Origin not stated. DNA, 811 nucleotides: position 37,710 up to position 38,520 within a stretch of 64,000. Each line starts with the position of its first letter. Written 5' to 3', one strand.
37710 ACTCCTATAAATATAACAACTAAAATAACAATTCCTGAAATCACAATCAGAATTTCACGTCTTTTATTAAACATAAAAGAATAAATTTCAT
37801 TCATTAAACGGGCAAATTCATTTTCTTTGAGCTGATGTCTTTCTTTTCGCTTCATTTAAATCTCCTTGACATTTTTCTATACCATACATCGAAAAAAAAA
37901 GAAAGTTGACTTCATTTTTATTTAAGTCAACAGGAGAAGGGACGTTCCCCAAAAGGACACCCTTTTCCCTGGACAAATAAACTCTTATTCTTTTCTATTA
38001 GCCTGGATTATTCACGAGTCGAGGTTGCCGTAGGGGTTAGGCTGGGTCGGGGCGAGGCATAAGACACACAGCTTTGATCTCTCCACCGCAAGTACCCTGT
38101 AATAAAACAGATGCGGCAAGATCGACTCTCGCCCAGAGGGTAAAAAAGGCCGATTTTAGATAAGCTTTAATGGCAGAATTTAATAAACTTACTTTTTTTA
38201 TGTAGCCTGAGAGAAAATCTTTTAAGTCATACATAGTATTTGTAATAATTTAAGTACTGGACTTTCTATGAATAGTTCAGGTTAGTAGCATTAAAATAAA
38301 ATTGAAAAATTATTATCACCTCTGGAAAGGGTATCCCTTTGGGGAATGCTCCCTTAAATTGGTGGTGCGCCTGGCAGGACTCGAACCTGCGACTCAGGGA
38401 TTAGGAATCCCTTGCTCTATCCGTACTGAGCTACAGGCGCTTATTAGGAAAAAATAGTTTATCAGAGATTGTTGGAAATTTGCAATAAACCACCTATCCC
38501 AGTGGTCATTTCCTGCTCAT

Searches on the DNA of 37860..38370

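Call 20: search_rna_families(source=window, start=37860, end=38370, threshold=evalue, max_evalue=5, show_alignments=2)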
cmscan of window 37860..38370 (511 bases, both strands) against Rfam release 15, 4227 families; matches with E-value up to 5: 2.
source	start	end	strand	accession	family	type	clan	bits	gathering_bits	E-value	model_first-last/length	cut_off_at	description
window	38204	38263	-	RF01455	DPB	Cis-reg;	-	17.9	40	4.6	1-86/86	no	Stem loopII regulatory element in POLB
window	37932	37991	+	RF02726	sno_ZL63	Gene; snRNA; snoRNA; CD-box;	-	16.3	50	1.8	1-43/43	no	Small nucleolar RNA ZL63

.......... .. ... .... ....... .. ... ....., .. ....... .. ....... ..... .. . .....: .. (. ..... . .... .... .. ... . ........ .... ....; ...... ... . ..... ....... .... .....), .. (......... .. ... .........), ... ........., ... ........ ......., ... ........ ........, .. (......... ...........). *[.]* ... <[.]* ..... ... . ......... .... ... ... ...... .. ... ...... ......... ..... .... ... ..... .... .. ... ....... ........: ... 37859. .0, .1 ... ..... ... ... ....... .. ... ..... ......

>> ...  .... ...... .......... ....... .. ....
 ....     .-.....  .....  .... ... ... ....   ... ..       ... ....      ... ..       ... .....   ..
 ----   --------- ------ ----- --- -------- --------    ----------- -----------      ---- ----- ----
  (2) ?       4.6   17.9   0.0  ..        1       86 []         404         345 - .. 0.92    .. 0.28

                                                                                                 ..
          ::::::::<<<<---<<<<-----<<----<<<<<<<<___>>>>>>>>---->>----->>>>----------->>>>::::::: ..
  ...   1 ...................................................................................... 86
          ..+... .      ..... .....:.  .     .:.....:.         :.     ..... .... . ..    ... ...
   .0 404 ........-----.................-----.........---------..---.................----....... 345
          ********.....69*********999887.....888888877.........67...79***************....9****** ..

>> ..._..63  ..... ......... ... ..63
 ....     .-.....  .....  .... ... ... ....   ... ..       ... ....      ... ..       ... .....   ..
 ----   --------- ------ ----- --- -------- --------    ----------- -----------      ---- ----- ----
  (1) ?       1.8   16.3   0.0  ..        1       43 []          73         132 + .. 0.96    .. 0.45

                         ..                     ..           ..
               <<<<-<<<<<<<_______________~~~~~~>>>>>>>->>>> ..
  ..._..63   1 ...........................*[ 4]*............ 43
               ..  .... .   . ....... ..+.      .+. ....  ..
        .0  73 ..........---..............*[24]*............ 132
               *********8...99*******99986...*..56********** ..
